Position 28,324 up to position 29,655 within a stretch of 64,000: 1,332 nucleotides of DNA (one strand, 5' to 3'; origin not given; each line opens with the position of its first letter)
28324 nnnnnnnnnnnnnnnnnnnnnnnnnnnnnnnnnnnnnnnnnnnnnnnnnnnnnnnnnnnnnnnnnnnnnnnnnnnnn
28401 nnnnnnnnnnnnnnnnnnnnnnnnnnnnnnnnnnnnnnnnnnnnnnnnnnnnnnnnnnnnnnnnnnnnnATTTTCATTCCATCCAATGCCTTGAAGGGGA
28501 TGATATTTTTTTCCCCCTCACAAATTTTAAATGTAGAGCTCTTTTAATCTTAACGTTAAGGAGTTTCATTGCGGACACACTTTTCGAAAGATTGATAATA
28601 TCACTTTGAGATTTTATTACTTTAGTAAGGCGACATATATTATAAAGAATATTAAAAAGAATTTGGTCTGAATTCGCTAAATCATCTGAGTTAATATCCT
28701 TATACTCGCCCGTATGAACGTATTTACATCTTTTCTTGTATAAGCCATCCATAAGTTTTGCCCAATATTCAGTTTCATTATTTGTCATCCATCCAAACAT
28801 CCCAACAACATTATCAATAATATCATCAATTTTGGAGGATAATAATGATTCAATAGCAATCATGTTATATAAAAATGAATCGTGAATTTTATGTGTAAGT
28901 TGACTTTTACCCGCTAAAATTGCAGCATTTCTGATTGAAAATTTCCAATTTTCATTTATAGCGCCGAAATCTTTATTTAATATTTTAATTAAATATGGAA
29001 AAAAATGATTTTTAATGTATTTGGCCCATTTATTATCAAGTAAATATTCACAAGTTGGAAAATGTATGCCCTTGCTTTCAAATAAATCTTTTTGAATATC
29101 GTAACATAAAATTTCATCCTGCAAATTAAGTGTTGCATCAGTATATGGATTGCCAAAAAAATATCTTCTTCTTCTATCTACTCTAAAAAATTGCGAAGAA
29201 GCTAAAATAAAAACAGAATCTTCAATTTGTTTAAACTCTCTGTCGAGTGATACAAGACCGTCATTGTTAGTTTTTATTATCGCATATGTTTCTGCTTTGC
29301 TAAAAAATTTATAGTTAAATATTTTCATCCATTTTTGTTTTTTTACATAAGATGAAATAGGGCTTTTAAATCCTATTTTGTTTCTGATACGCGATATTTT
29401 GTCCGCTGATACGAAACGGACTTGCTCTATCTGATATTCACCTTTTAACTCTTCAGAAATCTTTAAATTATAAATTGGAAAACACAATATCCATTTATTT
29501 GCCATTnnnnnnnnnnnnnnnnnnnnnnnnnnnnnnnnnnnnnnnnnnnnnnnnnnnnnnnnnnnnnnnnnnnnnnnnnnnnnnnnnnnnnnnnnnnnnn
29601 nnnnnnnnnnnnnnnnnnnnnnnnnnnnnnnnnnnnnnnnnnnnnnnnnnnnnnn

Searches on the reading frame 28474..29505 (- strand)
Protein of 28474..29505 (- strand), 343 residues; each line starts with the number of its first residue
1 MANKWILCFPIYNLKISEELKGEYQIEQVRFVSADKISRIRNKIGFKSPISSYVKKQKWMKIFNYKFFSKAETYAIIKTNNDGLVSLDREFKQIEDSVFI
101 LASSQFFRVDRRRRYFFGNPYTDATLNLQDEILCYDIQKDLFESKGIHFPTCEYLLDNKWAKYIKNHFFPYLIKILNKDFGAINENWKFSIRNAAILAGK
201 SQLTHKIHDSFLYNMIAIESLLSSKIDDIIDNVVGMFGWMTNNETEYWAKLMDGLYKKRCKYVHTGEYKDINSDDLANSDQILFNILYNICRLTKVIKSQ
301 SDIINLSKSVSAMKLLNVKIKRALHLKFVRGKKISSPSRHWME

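Call 7: search_protein_families(library=ncbifam, proteins=[window:28474-29505:-], max_evalue=0.1)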
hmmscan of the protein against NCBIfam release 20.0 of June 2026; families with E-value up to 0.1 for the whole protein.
window:28474-29505:- (343 aa): 1 family
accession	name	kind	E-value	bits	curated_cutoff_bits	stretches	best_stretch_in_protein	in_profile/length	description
TIGR03612.1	RutA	equivalog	0.02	14.4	498.3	1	168-316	41-197/355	pyrimidine utilization protein A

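Call 8: search_protein_families(library=pfam, proteins=[window:28474-29505:-], max_evalue=10)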
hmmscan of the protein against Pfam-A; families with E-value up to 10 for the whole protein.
window:28474-29505:- (343 aa): 0 families

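Call 75: search_protein_families(library=padloc, proteins=[window:28474-29505:-], max_evalue=0.001)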
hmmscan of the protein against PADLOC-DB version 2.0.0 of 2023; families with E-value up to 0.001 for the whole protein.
window:28474-29505:- (343 aa): 0 families
